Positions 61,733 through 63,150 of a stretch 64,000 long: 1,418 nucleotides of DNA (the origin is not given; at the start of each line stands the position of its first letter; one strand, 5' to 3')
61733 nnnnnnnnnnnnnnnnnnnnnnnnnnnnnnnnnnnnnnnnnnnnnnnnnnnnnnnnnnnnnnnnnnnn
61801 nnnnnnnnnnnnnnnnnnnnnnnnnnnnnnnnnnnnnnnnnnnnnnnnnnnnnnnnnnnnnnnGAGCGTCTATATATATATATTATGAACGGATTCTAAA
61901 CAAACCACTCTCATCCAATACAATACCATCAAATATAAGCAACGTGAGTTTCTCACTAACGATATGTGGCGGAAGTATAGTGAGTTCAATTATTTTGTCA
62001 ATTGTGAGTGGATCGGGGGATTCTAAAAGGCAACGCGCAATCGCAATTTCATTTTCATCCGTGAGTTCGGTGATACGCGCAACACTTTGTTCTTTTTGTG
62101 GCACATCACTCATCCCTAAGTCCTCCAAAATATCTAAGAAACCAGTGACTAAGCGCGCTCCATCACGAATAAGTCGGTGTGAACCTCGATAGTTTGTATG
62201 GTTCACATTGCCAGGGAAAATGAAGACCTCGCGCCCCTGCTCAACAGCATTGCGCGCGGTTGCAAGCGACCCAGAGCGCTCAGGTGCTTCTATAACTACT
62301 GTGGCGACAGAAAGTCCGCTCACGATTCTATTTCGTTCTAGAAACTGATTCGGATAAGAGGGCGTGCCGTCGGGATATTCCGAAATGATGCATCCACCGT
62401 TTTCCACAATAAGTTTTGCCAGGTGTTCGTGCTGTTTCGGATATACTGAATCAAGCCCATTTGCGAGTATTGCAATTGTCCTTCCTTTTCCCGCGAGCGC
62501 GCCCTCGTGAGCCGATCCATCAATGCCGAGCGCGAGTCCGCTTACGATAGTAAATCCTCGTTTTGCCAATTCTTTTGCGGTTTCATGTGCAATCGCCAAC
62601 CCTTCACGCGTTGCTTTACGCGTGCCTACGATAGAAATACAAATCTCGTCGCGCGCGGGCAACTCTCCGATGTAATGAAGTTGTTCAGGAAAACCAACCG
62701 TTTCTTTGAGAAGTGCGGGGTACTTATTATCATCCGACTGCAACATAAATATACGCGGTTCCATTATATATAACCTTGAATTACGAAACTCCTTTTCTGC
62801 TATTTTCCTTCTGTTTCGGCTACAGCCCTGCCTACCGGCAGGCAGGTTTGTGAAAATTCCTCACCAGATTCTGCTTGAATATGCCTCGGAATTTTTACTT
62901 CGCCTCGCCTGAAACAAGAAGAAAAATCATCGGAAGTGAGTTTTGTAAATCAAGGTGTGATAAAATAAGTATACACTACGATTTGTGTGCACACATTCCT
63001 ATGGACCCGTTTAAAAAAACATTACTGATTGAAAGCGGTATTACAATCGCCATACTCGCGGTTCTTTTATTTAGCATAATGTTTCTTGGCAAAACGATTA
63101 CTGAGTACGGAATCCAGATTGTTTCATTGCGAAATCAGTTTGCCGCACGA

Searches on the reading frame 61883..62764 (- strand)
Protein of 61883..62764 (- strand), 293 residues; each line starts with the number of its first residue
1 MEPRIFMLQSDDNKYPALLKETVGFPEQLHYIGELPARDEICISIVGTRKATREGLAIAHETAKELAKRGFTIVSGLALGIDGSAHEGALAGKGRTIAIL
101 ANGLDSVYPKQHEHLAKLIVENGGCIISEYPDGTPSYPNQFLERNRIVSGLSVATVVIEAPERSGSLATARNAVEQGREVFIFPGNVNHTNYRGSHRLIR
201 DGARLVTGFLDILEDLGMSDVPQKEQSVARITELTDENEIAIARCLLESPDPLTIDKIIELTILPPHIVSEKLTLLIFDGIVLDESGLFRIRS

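Call 78: search_protein_families(library=pfam, proteins=[window:61883-62764:-], max_evalue=0.00001)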
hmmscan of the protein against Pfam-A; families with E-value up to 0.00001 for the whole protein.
window:61883-62764:- (293 aa): 2 families
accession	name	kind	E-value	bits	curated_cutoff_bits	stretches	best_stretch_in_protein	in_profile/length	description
PF02481.21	DNA_processg_A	-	2.1e-72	243.2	29.6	1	5-207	7-211/212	DNA recombination-mediator protein A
PF18306.6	LDcluster4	-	5.4e-07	29.8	26.3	0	41-102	2-64/151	SLOG cluster4 family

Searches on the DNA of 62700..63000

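Call 73: search_rna_families(source=window, start=62700, end=63000, threshold=evalue, max_evalue=1)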
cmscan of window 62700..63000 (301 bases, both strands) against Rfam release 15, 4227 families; matches with E-value up to 1: 0.
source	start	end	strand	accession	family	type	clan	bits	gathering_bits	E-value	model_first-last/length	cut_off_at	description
